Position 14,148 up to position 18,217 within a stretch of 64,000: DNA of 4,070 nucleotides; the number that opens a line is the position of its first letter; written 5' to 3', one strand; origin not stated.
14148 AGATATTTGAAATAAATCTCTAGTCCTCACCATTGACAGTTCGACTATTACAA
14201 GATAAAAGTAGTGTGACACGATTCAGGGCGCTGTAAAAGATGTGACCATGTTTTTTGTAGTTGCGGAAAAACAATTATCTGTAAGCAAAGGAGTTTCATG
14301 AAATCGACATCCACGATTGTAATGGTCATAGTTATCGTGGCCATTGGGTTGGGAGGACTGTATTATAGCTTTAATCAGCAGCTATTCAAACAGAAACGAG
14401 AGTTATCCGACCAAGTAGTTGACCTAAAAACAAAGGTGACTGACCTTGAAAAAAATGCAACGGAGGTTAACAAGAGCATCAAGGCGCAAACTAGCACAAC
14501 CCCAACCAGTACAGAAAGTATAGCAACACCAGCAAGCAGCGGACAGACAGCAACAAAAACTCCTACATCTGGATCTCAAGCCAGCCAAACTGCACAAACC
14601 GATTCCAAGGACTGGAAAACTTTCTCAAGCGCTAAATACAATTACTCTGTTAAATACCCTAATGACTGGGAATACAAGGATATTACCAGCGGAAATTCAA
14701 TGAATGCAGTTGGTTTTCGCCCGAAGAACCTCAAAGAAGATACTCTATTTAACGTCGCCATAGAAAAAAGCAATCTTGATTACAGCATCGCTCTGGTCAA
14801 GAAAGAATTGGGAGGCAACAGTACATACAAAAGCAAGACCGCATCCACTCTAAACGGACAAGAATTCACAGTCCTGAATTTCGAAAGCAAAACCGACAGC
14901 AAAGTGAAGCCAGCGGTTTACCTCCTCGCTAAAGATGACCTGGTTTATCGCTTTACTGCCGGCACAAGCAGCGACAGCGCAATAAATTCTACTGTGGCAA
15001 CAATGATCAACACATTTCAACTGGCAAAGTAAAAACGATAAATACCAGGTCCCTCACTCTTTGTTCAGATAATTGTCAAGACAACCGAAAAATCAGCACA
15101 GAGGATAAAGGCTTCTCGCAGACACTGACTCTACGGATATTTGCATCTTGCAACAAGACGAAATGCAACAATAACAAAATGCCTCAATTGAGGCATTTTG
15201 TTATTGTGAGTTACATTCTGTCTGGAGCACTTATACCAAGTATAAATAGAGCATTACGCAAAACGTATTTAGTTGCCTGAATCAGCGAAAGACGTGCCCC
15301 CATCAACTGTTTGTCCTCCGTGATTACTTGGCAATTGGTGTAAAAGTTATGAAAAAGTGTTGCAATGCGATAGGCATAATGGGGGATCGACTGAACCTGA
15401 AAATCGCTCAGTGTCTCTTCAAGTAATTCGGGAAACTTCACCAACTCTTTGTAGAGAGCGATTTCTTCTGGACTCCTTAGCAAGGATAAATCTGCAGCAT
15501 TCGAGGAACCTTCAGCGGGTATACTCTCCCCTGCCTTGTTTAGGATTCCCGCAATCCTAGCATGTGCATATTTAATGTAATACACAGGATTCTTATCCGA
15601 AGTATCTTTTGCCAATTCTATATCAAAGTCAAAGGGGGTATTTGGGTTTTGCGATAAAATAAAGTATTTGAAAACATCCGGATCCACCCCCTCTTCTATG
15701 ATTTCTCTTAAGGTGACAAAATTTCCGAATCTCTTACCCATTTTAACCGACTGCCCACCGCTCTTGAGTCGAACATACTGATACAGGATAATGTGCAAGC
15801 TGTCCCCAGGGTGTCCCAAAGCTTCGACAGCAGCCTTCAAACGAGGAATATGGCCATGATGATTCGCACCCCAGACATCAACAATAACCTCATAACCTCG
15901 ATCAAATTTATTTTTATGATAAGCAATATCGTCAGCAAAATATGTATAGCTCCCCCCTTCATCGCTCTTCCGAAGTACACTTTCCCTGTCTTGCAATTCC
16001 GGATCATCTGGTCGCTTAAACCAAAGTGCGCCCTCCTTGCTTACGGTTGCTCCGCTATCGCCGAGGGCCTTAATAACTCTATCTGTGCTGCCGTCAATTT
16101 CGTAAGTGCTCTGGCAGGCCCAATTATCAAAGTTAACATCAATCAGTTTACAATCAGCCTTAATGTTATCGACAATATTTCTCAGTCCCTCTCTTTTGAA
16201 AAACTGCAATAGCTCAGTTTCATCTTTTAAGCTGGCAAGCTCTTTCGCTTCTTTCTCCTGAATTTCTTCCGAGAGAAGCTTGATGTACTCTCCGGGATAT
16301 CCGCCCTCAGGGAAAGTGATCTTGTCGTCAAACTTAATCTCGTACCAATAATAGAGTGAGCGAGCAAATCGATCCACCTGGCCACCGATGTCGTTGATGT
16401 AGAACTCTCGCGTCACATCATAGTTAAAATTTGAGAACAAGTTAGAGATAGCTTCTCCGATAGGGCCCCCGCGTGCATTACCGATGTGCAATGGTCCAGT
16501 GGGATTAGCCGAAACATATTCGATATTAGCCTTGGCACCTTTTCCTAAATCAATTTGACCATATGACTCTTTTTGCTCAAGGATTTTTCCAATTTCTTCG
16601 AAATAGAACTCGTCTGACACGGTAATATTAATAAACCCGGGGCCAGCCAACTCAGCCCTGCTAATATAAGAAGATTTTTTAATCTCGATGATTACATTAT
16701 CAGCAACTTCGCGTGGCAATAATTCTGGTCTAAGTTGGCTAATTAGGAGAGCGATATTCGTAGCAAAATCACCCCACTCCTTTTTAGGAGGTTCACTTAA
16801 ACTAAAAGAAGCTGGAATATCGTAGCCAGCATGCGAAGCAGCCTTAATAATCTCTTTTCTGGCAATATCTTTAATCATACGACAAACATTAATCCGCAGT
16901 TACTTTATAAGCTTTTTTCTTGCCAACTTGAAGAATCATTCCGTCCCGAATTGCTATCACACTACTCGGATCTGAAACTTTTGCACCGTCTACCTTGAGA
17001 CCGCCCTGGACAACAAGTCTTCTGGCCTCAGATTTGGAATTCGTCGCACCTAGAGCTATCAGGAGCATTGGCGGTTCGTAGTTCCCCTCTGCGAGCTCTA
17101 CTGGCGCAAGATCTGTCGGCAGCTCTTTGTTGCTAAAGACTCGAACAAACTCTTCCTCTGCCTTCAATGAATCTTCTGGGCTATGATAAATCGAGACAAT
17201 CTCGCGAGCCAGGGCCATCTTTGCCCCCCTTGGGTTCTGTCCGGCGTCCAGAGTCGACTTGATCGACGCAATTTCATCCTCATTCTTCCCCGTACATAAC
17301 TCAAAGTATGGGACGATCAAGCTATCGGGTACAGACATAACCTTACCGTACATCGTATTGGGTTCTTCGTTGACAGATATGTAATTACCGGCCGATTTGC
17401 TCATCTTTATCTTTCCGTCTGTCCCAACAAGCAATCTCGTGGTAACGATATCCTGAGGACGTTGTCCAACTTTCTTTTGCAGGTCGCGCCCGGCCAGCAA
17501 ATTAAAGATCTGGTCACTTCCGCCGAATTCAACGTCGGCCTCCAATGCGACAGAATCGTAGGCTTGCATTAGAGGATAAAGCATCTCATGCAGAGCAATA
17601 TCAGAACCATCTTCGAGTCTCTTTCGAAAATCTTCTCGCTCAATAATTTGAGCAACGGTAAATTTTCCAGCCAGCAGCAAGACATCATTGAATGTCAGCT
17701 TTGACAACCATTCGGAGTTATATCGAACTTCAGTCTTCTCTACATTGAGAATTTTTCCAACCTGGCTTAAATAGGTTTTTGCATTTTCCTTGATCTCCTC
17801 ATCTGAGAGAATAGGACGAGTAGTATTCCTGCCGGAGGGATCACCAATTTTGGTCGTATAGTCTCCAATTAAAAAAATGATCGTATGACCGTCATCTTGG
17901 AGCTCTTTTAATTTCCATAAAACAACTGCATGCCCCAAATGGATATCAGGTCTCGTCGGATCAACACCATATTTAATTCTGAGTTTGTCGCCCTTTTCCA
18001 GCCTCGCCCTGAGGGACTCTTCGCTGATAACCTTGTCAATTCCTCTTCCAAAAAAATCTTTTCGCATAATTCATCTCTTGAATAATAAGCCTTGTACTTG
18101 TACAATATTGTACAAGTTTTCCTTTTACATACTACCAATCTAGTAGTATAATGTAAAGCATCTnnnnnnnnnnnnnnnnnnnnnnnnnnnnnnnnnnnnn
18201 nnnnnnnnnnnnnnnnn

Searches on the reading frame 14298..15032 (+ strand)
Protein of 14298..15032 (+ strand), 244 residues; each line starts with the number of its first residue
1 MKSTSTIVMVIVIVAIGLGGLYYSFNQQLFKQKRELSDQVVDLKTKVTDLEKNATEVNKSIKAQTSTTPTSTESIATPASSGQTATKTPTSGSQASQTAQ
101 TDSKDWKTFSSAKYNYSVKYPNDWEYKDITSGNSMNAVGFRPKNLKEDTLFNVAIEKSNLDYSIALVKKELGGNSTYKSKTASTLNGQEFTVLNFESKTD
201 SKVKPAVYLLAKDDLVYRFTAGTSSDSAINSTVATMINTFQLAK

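Call 77: search_protein_families(library=pfam, proteins=[window:14298-15032:+], max_evalue=0.0001)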
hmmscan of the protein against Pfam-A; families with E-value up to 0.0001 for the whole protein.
window:14298-15032:+ (244 aa): 1 family
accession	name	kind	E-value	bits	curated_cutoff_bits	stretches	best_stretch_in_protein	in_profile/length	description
PF18933.6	PsbP_2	-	2e-07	31.7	27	1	89-241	25-183/184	PsbP-like protein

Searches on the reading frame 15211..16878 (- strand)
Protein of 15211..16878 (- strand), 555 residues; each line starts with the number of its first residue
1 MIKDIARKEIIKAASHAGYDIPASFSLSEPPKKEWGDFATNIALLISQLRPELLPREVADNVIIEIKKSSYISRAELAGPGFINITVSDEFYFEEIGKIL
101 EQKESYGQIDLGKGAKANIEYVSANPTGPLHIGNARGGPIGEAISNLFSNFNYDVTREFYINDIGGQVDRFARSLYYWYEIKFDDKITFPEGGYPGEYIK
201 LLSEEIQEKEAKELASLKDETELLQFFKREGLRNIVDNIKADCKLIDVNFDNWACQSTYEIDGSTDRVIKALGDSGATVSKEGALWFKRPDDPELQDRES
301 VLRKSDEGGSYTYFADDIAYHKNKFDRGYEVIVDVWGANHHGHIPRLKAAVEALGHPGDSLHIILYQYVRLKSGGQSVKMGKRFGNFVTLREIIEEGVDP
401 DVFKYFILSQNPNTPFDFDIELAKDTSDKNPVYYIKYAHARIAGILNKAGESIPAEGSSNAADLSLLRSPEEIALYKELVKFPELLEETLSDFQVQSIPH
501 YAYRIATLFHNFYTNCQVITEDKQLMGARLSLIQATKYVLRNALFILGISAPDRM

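Call 77: search_protein_families(library=pfam, proteins=[window:15211-16878:-], max_evalue=0.0001)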
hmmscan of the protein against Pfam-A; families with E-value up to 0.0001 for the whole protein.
window:15211-16878:- (555 aa): 3 families
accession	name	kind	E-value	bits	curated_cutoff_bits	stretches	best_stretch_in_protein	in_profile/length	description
PF05746.21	DALR_1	-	2.2e-31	108.8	22.3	1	435-555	1-117/117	DALR anticodon binding domain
PF00750.26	tRNA-synt_1d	-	5.3e-16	59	23.3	1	96-399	2-300/349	tRNA synthetases class I (R), catalytic domain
PF03485.21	Arg_tRNA_synt_N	-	1.1e-12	48.8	21.5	1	7-86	4-84/85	Arginyl tRNA synthetase N terminal domain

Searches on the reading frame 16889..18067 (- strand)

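Call 77: search_protein_families(library=pfam, proteins=[window:16889-18067:-], max_evalue=0.0001)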
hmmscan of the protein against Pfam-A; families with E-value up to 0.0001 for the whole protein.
window:16889-18067:- (392 aa): 2 families
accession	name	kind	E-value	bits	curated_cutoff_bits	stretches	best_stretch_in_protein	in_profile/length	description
PF00579.31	tRNA-synt_1b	-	3.1e-73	247.1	21.1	1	26-311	3-291/292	tRNA synthetases class I (W and Y)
PF01479.30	S4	-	8e-06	25.9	22.8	1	339-369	10-40/48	S4 domain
